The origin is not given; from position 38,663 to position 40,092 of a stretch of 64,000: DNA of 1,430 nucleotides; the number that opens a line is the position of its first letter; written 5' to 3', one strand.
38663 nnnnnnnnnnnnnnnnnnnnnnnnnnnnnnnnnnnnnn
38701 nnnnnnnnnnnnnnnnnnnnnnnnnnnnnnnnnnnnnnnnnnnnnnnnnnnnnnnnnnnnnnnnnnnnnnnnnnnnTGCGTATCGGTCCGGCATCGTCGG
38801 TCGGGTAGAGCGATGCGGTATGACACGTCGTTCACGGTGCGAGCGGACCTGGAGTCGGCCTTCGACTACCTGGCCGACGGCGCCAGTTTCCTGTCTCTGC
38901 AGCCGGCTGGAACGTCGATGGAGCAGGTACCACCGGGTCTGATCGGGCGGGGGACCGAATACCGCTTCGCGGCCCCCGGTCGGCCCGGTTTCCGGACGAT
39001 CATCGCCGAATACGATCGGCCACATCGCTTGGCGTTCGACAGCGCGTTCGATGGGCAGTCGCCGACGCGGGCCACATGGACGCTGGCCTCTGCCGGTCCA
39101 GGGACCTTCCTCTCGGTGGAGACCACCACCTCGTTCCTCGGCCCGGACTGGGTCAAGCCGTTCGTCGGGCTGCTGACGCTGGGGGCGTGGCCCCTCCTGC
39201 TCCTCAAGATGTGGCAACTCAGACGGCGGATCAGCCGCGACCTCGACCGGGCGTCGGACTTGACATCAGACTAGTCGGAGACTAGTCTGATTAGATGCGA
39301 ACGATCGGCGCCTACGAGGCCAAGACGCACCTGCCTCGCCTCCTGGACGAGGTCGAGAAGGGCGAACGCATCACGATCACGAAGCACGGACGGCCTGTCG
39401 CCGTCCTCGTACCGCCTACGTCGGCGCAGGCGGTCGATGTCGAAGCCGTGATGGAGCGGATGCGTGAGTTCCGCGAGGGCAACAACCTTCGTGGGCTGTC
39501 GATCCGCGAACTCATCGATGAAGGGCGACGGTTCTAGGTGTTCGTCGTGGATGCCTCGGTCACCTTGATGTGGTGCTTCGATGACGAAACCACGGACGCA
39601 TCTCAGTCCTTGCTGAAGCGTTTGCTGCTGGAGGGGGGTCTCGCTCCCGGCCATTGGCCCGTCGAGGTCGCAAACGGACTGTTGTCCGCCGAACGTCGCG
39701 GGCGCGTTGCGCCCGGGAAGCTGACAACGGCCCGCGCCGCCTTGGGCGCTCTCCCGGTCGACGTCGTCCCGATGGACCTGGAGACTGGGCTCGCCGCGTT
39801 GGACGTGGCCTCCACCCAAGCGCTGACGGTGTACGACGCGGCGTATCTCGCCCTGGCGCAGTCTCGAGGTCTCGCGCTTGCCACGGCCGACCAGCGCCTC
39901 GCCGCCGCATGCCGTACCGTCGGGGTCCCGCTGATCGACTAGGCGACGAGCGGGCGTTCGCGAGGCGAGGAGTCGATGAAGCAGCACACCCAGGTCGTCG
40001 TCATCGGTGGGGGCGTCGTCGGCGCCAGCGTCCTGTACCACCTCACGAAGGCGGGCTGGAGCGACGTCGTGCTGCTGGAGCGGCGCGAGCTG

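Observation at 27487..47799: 20-kb quaternary-amine island encoding a near-complete choline-to-glycine route in which the glycine-betaine demethylation step has no conventional enzyme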

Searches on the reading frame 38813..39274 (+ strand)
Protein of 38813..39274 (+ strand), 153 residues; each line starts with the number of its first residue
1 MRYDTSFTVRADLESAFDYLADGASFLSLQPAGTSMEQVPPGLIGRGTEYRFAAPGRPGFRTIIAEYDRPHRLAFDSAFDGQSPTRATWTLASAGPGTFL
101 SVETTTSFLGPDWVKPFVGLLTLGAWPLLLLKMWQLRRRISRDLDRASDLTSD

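Call 7: search_protein_families(library=pfam, proteins=[window:38813-39274:+], max_evalue=0.01)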
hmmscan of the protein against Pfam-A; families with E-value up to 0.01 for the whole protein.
window:38813-39274:+ (153 aa): 2 families
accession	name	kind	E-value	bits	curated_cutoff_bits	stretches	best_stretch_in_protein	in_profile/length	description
PF10604.15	Polyketide_cyc2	-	1.5e-09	38.7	27.4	1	4-120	5-120/142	Polyketide cyclase / dehydrase and lipid transport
PF08327.17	AHSA1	-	0.0057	17.3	22.1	1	46-105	32-97/125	Activator of Hsp90 ATPase homolog 1-like protein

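Call 14: search_protein_families(library=ncbifam, proteins=[window:38813-39274:+], max_evalue=0.001)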
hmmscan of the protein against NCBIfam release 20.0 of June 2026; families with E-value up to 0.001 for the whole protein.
window:38813-39274:+ (153 aa): 0 families

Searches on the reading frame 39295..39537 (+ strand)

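Call 7: search_protein_families(library=pfam, proteins=[window:39295-39537:+], max_evalue=0.01)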
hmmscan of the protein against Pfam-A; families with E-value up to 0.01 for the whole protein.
window:39295-39537:+ (80 aa): 1 family
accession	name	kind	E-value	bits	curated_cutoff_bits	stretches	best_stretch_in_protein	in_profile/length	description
PF02604.26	PhdYeFM_antitox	-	6.3e-14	51.9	29.8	1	1-43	1-44/74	Antitoxin Phd_YefM, type II toxin-antitoxin system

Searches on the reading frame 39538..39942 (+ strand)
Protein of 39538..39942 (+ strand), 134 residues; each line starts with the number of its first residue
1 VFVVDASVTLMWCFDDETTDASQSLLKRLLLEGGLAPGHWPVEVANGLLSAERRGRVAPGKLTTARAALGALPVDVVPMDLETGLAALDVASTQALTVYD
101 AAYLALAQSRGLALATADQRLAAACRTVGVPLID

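Call 7: search_protein_families(library=pfam, proteins=[window:39538-39942:+], max_evalue=0.01)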
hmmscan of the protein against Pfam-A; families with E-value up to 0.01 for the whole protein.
window:39538-39942:+ (134 aa): 1 family
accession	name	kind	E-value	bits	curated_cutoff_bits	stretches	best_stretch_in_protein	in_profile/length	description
PF01850.27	PIN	-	8e-11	43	23.6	1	3-124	2-117/120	PIN domain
